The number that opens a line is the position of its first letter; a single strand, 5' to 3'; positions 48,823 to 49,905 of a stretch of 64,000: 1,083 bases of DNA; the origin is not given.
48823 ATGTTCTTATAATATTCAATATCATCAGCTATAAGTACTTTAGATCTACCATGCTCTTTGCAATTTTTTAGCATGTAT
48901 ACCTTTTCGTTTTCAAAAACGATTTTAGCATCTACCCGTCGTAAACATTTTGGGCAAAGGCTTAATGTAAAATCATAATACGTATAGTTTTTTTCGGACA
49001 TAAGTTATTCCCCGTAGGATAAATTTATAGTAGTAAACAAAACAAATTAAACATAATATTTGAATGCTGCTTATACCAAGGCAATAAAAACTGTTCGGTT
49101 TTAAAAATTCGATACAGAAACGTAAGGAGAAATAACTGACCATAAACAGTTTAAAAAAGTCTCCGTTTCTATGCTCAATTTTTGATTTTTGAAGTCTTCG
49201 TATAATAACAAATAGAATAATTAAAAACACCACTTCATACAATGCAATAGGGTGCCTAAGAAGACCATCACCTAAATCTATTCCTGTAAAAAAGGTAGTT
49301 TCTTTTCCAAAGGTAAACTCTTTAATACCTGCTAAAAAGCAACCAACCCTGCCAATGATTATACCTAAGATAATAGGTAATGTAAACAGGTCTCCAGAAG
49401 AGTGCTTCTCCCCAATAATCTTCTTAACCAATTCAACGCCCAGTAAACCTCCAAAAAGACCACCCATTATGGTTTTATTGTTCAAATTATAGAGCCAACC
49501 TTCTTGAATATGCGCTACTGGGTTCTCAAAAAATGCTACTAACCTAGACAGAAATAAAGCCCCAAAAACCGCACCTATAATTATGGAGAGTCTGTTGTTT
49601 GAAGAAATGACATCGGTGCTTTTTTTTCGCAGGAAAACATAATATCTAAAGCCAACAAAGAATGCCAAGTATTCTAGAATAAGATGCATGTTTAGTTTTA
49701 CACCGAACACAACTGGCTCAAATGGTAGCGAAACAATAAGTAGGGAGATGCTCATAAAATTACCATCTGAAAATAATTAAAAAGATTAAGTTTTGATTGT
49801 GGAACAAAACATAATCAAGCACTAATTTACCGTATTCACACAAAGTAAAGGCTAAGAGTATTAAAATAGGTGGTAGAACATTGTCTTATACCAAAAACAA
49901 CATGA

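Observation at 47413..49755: Translationally coupled operon: divergent Lgt paralog + Cys-rich radical SAM enzyme + 65-aa membrane peptide, a candidate uncharacterised lipid or lipoprotein modification system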

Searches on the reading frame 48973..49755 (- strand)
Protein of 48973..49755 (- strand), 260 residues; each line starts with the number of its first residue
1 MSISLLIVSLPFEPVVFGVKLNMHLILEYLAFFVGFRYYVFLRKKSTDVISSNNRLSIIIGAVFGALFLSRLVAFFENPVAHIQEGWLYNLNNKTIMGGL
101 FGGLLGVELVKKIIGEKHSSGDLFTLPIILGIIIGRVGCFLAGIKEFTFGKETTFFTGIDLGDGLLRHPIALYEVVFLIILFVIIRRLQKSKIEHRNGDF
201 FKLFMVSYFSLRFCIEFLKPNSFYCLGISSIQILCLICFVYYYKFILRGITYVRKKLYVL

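Call 3: search_protein_families(library=pfam, proteins=[window:48973-49755:-], max_evalue=0.1)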
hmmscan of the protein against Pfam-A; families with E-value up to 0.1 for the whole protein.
window:48973-49755:- (260 aa): 1 family
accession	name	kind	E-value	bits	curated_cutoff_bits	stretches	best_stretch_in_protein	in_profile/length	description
PF01790.23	LGT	-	2.2e-21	76.8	24.9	1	20-241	10-233/240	Prolipoprotein diacylglyceryl transferase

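Call 4: search_protein_families(library=ncbifam, proteins=[window:48973-49755:-], max_evalue=0.1)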
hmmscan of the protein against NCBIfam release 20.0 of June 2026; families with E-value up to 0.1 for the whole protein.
window:48973-49755:- (260 aa): 3 families
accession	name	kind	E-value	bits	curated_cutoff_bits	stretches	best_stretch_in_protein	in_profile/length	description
TIGR00544.1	lgt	equivalog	2.7e-09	36.8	118.9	1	30-240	31-260/280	prolipoprotein diacylglyceryl transferase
NF000778.0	PRK00052.3-4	equivalog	3.9e-06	26.7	334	1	41-228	31-222/252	prolipoprotein diacylglyceryl transferase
NF009611.0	PRK13108.1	equivalog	0.002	17.2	636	1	167-222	193-247/476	prolipoprotein diacylglyceryl transferase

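Call 6: search_solved_structures(query=window:48973-49755:-, max_evalue=1, show_alignments=2)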
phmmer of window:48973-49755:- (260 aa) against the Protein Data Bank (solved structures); distinct sequences matched with E-value up to 1: 0.

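Call 11: find_homologous_proteins(query=window:48973-49755:-, max_evalue=0.001)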
Query window:48973-49755:- (260 aa): 2722 proteins with E <= 0.001 among 5502 candidates; the best 120 are listed.
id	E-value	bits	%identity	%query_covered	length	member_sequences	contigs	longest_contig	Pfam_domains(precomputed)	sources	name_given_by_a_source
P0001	1.2e-162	558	100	100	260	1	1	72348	PF01790.24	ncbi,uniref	ncbi:prolipoprotein diacylglyceryl transferase family protein [Maribacter sp.]|uniref:prolipoprotein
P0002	2.0e-156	537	96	100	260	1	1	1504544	PF01790.24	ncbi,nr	ncbi:prolipoprotein diacylglyceryl transferase [Maribacter sp. SA7]|nr:prolipoprotein diacylglyceryl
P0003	2.2e-155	534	96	99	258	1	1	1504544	PF01790.24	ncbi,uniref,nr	ncbi:prolipoprotein diacylglyceryl transferase family protein [Maribacter zhoushanensis]|uniref:prol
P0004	6.8e-146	503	88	100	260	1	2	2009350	PF01790.24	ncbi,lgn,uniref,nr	ncbi:prolipoprotein diacylglyceryl transferase family protein [Maribacter ulvicola]|uniref:Prolipopr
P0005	7.6e-145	499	88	100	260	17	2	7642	PF01790.24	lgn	-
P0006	1.7e-144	498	88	99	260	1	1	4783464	PF01790.24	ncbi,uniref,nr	ncbi:prolipoprotein diacylglyceryl transferase [Maribacter sp. BPC-D8]|uniref:prolipoprotein diacylg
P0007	3.1e-144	497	87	100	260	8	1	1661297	PF01790.24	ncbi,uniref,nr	ncbi:prolipoprotein diacylglyceryl transferase family protein [uncultured Maribacter sp.]|uniref:pro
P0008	4.3e-144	497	88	100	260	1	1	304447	PF01790.24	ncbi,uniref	ncbi:prolipoprotein diacylglyceryl transferase family protein [Maribacter spongiicola]|uniref:prolip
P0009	5.5e-144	497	86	100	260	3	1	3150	PF01790.24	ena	-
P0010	2.1e-141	488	87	99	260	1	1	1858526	PF01790.24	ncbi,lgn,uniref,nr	ncbi:prolipoprotein diacylglyceryltransferase [Maribacter spongiicola]|uniref:Prolipoprotein diacylg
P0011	1.1e-140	486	85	100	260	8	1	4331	PF01790.24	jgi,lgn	-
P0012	2.6e-140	485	86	97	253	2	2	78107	PF01790.24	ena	-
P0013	5.0e-140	484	84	100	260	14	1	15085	PF01790.24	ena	-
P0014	1.5e-139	482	86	100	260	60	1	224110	PF01790.24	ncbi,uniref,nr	ncbi:Prolipoprotein diacylglyceryltransferase [Maribacter dokdonensis]|uniref:prolipoprotein diacylg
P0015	2.1e-139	482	87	97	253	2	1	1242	PF01790.24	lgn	-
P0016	6.2e-139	480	84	100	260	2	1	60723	PF01790.24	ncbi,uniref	ncbi:MAG: prolipoprotein diacylglyceryl transferase family protein [Maribacter litoralis]|uniref:pro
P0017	2.3e-138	478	83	100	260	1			PF01790.24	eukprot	eukprot:TRINITY_DN6383_c0_g1_i2.p1 TRINITY_DN6383_c0_g1~~TRINITY_DN6383_c0_g1_i2.p1 ORF type:complet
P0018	2.6e-138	478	83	100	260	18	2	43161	PF01790.24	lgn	-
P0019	2.6e-138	478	84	97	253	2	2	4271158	PF01790.24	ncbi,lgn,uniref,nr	ncbi:diacylglyceryl transferase [Maribacter hydrothermalis]|uniref:Diacylglyceryl transferase n=2 Ta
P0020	2.9e-138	478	83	100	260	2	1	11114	PF01790.24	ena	-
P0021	3.3e-137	474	82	100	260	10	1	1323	PF01790.24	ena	-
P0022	2.4e-135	468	82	100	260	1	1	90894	PF01790.24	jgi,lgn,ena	-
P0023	2.7e-135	468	84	97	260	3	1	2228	PF01790.24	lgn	-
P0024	8.4e-134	463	83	97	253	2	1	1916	PF01790.24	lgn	-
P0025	1.2e-131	456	80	100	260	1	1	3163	PF01790.24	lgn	-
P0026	1.5e-131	456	81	97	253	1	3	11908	PF01790.24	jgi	jgi:prolipoprotein diacylglyceryltransferase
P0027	8.1e-129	447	78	100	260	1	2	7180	PF01790.24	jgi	-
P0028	1.8e-128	446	75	100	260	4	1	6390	PF01790.24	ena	-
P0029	5.3e-127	441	78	100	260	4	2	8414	PF01790.24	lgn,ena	-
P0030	5.2e-126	438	77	97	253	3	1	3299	PF01790.24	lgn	-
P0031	9.8e-125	434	76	98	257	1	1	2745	PF01790.24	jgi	-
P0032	2.5e-124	432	75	100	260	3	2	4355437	PF01790.24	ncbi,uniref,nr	ncbi:prolipoprotein diacylglyceryl transferase [Maribacter confluentis]|uniref:Prolipoprotein diacyl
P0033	1.8e-122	426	74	97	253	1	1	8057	PF01790.24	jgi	-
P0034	5.0e-122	425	76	98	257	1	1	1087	PF01790.24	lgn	-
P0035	7.6e-122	424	77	97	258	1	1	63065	PF01790.24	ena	-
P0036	7.8e-122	424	76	97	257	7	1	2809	PF01790.24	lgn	-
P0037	2.0e-121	423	74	97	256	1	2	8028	PF01790.24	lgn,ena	-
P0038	5.7e-121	421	76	97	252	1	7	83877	PF01790.24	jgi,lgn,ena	-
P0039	6.1e-121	421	75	98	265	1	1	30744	PF01790.24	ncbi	ncbi:MAG: prolipoprotein diacylglyceryl transferase family protein [Maribacter sp.]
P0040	1.0e-120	420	76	97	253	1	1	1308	PF01790.24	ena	-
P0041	1.3e-120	420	76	97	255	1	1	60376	PF01790.24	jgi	-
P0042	1.4e-120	420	75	97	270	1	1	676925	PF01790.24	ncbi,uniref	ncbi:prolipoprotein diacylglyceryl transferase family protein [Maribacter sp. 2210JD10-5]|uniref:pro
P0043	3.4e-120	419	75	97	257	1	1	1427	PF01790.24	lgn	-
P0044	1.2e-119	417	74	98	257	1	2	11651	PF01790.24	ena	-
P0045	1.3e-119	417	73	97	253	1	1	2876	PF01790.24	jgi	jgi:prolipoprotein diacylglyceryltransferase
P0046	1.3e-119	417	75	97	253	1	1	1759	PF01790.24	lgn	-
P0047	1.6e-119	416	72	98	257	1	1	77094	PF01790.24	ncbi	-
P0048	1.7e-119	416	76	97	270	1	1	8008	PF01790.24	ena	-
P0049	1.9e-119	416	73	97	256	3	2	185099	PF01790.24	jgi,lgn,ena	-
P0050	1.9e-119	416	75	98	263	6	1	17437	PF01790.24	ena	-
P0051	2.1e-119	416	76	97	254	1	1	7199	PF01790.24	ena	-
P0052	2.2e-119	416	74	97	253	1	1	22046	PF01790.24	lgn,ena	-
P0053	2.6e-119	416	72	98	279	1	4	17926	PF01790.24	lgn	-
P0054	7.1e-119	414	75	97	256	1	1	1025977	PF01790.24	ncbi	-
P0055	1.2e-118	414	75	97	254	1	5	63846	PF01790.24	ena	-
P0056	1.2e-118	414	75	97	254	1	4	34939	PF01790.24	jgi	jgi:prolipoprotein diacylglyceryltransferase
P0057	1.3e-118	414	74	97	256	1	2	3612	PF01790.24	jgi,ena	-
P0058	1.5e-118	413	73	98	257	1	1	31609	PF01790.24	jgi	-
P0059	2.6e-118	412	73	97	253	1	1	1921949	PF01790.24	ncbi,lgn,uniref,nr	ncbi:prolipoprotein diacylglyceryl transferase [Maribacter sp. MMG018]|uniref:prolipoprotein diacylg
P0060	3.6e-118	412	73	97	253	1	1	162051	PF01790.24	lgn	-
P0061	4.7e-118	412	74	97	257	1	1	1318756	PF01790.24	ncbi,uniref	ncbi:prolipoprotein diacylglyceryl transferase family protein [Maribacter sp. 2308TA10-17]|uniref:pr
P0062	5.3e-118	411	75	97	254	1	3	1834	PF01790.24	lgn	-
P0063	5.6e-118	411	73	97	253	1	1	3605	PF01790.24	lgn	-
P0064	6.0e-118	411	74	97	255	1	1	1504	PF01790.24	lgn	-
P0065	6.5e-118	411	72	97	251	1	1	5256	PF01790.24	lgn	-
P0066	7.1e-118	411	73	98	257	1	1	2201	PF01790.24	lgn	-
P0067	7.5e-118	411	72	98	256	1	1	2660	PF01790.24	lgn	-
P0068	9.0e-118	411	73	97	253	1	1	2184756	PF01790.24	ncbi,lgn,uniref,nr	ncbi:diacylglyceryl transferase [Maribacter algicola]|uniref:Diacylglyceryl transferase n=1 Tax=Mari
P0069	1.4e-117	410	72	98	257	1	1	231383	PF01790.24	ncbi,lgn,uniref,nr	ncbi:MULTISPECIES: prolipoprotein diacylglyceryl transferase [unclassified Arenibacter]|uniref:proli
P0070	1.4e-117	410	73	100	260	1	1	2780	PF01790.24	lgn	-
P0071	1.5e-117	410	73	97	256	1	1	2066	PF01790.24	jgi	-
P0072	1.7e-117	410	75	96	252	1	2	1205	PF01790.24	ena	-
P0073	1.8e-117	410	74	97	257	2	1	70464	PF01790.24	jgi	jgi:phosphatidylglycerol---prolipoprotein diacylglyceryl transferase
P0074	2.0e-117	410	73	97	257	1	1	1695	PF01790.24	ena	-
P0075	2.6e-117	409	71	98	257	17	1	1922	PF01790.24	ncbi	-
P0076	3.3e-117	409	73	97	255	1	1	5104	PF01790.24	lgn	-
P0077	4.0e-117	409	74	97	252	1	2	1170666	PF01790.24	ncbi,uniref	ncbi:prolipoprotein diacylglyceryl transferase family protein [uncultured Croceitalea sp.]|uniref:pr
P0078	4.6e-117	408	73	97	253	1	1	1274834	PF01790.24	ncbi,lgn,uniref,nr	ncbi:prolipoprotein diacylglyceryl transferase family protein [Pseudozobellia thermophila]|uniref:Pr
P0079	5.0e-117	408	73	97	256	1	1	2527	PF01790.24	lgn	-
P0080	5.8e-117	408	73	98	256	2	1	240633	PF01790.24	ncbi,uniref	ncbi:MAG: prolipoprotein diacylglyceryl transferase family protein [Maribacter sp.]|uniref:prolipopr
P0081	7.1e-117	408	74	97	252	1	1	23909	PF01790.24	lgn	-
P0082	1.0e-116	407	71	98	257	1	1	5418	PF01790.24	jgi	-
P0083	1.3e-116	407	75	98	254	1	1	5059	PF01790.24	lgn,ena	-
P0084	1.4e-116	407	72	98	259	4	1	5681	PF01790.24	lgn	-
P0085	1.5e-116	407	72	98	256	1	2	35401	PF01790.24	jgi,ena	-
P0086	1.6e-116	407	72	99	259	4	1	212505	PF01790.24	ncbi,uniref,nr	ncbi:prolipoprotein diacylglyceryl transferase family protein [Maribacter sp. 4G9]|uniref:prolipopro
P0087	1.9e-116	406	70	97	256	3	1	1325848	PF01790.24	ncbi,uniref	ncbi:prolipoprotein diacylglyceryl transferase family protein [uncultured Croceitalea sp.]|uniref:pr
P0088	2.3e-116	406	74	97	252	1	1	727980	PF01790.24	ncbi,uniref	ncbi:prolipoprotein diacylglyceryl transferase family protein [uncultured Croceitalea sp.]|uniref:pr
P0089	2.3e-116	406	72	97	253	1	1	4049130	PF01790.24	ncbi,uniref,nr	ncbi:prolipoprotein diacylglyceryl transferase family protein [Maribacter thermophilus]|uniref:proli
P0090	3.0e-116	406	71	97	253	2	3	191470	PF01790.24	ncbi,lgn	-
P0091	3.3e-116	406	74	97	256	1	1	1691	PF01790.24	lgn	-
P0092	4.1e-116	405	74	97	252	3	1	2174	PF01790.24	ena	-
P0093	6.1e-116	405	74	95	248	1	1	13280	PF01790.24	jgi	jgi:prolipoprotein diacylglyceryltransferase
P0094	7.3e-116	404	70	97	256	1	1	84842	PF01790.24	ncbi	-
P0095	1.1e-115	404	75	95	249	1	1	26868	PF01790.24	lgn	-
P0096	1.3e-115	404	70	100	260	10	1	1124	PF01790.24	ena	-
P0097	1.4e-115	404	71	98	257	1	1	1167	PF01790.24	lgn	-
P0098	1.9e-115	403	72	97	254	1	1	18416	PF01790.24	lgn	-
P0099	1.9e-115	403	71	97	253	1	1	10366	PF01790.24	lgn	-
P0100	3.3e-115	402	75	92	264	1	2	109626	PF01790.24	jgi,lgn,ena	-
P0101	4.2e-115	402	74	97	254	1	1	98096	PF01790.24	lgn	-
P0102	4.3e-115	402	70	98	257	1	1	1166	PF01790.24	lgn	-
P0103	5.3e-115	402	70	98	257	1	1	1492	PF01790.24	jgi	jgi:prolipoprotein diacylglyceryltransferase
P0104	5.9e-115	401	73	97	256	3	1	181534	PF01790.24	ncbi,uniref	ncbi:prolipoprotein diacylglyceryl transferase family protein [Croceitalea marina]|uniref:Prolipopro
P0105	8.1e-115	401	73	97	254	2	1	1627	PF01790.24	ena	-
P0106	9.5e-115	401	71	97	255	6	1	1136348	PF01790.24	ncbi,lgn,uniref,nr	ncbi:Prolipoprotein diacylglyceryltransferase [Zobellia uliginosa]|uniref:Prolipoprotein diacylglyce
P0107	9.7e-115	401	69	100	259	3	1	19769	PF01790.24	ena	-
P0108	9.9e-115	401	71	97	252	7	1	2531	PF01790.24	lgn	-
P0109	1.1e-114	401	70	97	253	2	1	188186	PF01790.24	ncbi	-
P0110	1.4e-114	400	72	97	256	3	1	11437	PF01790.24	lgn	-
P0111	1.5e-114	400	74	97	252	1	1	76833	PF01790.24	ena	-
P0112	1.8e-114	400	70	100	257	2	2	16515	PF01790.24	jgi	-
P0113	1.9e-114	400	72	97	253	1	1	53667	PF01790.24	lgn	-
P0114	2.0e-114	400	72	95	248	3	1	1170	PF01790.24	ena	-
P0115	2.3e-114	400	70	97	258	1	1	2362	PF01790.24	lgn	-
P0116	2.7e-114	399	75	92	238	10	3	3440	PF01790.24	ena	-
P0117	3.8e-114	399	69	97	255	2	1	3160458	PF01790.24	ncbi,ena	-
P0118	3.8e-114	399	70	98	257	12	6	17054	PF01790.24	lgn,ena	-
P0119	4.8e-114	398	70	98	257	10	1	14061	PF01790.24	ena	-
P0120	5.2e-114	398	75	93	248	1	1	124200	PF01790.24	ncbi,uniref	ncbi:prolipoprotein diacylglyceryl transferase family protein [Maribacter chungangensis]|uniref:Prol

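Call 17: find_encoding_contigs(protein=P0006, flank=10000, max_places=2)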
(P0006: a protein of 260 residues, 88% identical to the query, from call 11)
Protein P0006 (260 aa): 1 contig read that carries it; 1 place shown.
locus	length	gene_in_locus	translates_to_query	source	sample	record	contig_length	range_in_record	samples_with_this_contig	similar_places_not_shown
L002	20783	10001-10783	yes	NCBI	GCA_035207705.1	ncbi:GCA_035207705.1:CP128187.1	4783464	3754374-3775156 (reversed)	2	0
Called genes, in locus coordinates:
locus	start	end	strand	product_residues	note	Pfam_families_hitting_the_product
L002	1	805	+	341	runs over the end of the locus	PF06439:3keto-disac_hyd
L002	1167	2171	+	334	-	PF12006:DUF3500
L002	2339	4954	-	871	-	PF00246:Peptidase_M14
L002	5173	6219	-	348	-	PF04116:FA_hydroxylase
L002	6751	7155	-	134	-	PF00903:Glyoxalase, PF13468:Glyoxalase_3, PF13669:Glyoxalase_4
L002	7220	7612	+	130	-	PF02033:RBFA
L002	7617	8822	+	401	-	PF12704:MacB_PCD (weak), PF02687:FtsX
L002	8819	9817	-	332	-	PF01207:Dus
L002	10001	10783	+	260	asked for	PF01790:LGT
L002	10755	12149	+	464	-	PF23545:Zn_ribbon_HMPTM, PF04055:Radical_SAM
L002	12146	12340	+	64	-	-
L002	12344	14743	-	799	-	PF13620:CarboxypepD_reg, PF13715:CarbopepD_reg_2, PF17210:SdrD_B (weak), PF22904:NOMO1-like_2nd (weak), PF14905:OMP_b-brl_3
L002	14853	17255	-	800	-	PF13620:CarboxypepD_reg (weak), PF13715:CarbopepD_reg_2, PF14905:OMP_b-brl_3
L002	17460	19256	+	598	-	PF00009:GTP_EFTU, PF00071:Ras (faint), PF03144:GTP_EFTU_D2, PF00679:EFG_C, PF06421:LepA_C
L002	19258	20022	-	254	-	PF00072:Response_reg (weak), PF04397:LytTR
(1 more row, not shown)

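Call 20: search_protein_representatives(protein=window:48973-49755:-)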
Query: 260 residues. Proteins with E-value up to 0.001 (for the whole library): 2302; up to 1e-10: 682; up to 1e-30: 172. The best 150 are listed.
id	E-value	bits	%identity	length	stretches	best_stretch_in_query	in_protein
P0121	2.5e-83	296.1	57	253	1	9-260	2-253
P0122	5.4e-68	245.9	50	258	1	8-248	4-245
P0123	5.4e-63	229.5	51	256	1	19-250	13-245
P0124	2.3e-62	227.4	65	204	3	9-128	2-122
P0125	5.3e-62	226.3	52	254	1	10-249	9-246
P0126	1.2e-61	225.1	51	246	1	17-260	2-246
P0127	1.5e-59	218.2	46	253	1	10-249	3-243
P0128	6.8e-59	216.1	47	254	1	18-243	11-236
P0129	1.2e-57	212.0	46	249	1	11-248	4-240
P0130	5.2e-56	206.6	46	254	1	6-248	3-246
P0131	9.5e-55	202.5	64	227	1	108-253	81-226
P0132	2.1e-53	198.0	43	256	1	10-249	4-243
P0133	1.6e-52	195.2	58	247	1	10-190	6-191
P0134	1.4e-51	192.1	47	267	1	17-256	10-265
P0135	2.7e-51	191.2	45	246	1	11-250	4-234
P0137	1.1e-50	189.2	41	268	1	15-246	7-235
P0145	7.1e-48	180.0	39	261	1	10-247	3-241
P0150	7.0e-46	173.4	41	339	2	91-238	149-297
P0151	9.6e-46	173.0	44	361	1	5-210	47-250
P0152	2.4e-45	171.7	36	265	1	10-247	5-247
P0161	4.2e-43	164.3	38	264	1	16-250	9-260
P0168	1.8e-42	162.2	36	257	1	12-250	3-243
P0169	2.0e-42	162.1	40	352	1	9-250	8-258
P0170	2.1e-42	162.0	41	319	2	16-185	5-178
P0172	2.8e-42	161.6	37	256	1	18-248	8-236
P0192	1.7e-39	152.5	42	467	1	24-248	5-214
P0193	2.4e-39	152.0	39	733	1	18-241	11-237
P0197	7.3e-39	150.4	36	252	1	13-239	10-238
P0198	7.8e-39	150.3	32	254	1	20-243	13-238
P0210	1.0e-37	146.6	43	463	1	9-249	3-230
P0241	6.4e-35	137.5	41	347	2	21-190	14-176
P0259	3.5e-33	131.8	32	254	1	14-246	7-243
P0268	1.0e-32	130.3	46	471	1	23-185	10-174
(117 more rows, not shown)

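Call 21: search_protein_families(library=pfam, proteins=[P0193, P0192, P0210, P0268, P0151, P0150, P0169, P0241, P0170], max_evalue=0.001)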
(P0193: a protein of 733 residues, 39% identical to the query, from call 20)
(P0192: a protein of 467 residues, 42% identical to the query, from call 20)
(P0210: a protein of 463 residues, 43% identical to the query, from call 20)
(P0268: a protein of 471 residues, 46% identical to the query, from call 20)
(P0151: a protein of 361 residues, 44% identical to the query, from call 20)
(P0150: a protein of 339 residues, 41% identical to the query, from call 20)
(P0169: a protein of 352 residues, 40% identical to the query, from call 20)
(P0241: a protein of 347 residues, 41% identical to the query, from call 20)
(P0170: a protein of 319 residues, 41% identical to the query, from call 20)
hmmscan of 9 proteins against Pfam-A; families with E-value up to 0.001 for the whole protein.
P0193 (733 aa): 3 families
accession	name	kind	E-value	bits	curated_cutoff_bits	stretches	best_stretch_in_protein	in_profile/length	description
PF01790.23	LGT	-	1.6e-22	80.4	24.9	1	4-236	1-232/240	Prolipoprotein diacylglyceryl transferase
PF04055.27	Radical_SAM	-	2.3e-22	80.4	29.5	1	376-537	2-166/166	Radical SAM superfamily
PF23545.1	Zn_ribbon_HMPTM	-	9.2e-16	57.6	27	1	284-326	2-44/45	HMPTM N-terminal zinc ribbon domain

P0192 (467 aa): 1 family
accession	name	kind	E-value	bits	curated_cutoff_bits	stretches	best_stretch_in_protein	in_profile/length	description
PF01790.23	LGT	-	1.9e-18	67.1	24.9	1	58-206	81-232/240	Prolipoprotein diacylglyceryl transferase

P0210 (463 aa): 1 family
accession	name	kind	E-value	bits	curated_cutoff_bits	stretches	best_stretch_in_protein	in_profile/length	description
PF01790.23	LGT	-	8.1e-19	68.3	24.9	1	9-220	1-231/240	Prolipoprotein diacylglyceryl transferase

P0268 (471 aa): 4 families
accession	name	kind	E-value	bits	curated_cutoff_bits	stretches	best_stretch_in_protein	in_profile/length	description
PF12543.13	DUF3738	-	1.2e-21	78.1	22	1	182-325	42-189/190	Protein of unknown function (DUF3738)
PF01790.23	LGT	-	1.8e-13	50.8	24.9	1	9-171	12-174/240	Prolipoprotein diacylglyceryl transferase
PF13899.12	Thioredoxin_7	-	3.6e-08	33.9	27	1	353-436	3-83/83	Thioredoxin-like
PF03190.21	Thioredox_DsbH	-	0.00022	21.7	27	1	357-404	27-74/163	Protein of unknown function, DUF255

P0151 (361 aa): 1 family
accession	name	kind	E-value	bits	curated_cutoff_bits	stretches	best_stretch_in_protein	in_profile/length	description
PF01790.23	LGT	-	8.3e-19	68.3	24.9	1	70-250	24-202/240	Prolipoprotein diacylglyceryl transferase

P0150 (339 aa): 1 family
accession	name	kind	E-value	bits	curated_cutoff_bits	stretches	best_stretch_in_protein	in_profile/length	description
PF01790.23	LGT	-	9.8e-22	77.9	24.9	1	41-305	1-238/240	Prolipoprotein diacylglyceryl transferase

P0169 (352 aa): 1 family
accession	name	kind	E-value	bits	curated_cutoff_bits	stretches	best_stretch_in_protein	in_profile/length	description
PF01790.23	LGT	-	1.6e-25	90.3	24.9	1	10-251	1-236/240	Prolipoprotein diacylglyceryl transferase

P0241 (347 aa): 1 family
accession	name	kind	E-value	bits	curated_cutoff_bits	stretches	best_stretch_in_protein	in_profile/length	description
PF01790.23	LGT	-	8.1e-20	71.6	24.9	1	4-176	1-182/240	Prolipoprotein diacylglyceryl transferase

P0170 (319 aa): 1 family
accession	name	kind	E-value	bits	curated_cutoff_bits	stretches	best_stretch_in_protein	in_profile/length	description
PF01790.23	LGT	-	3.4e-24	85.9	24.9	2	1-183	2-182/240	Prolipoprotein diacylglyceryl transferase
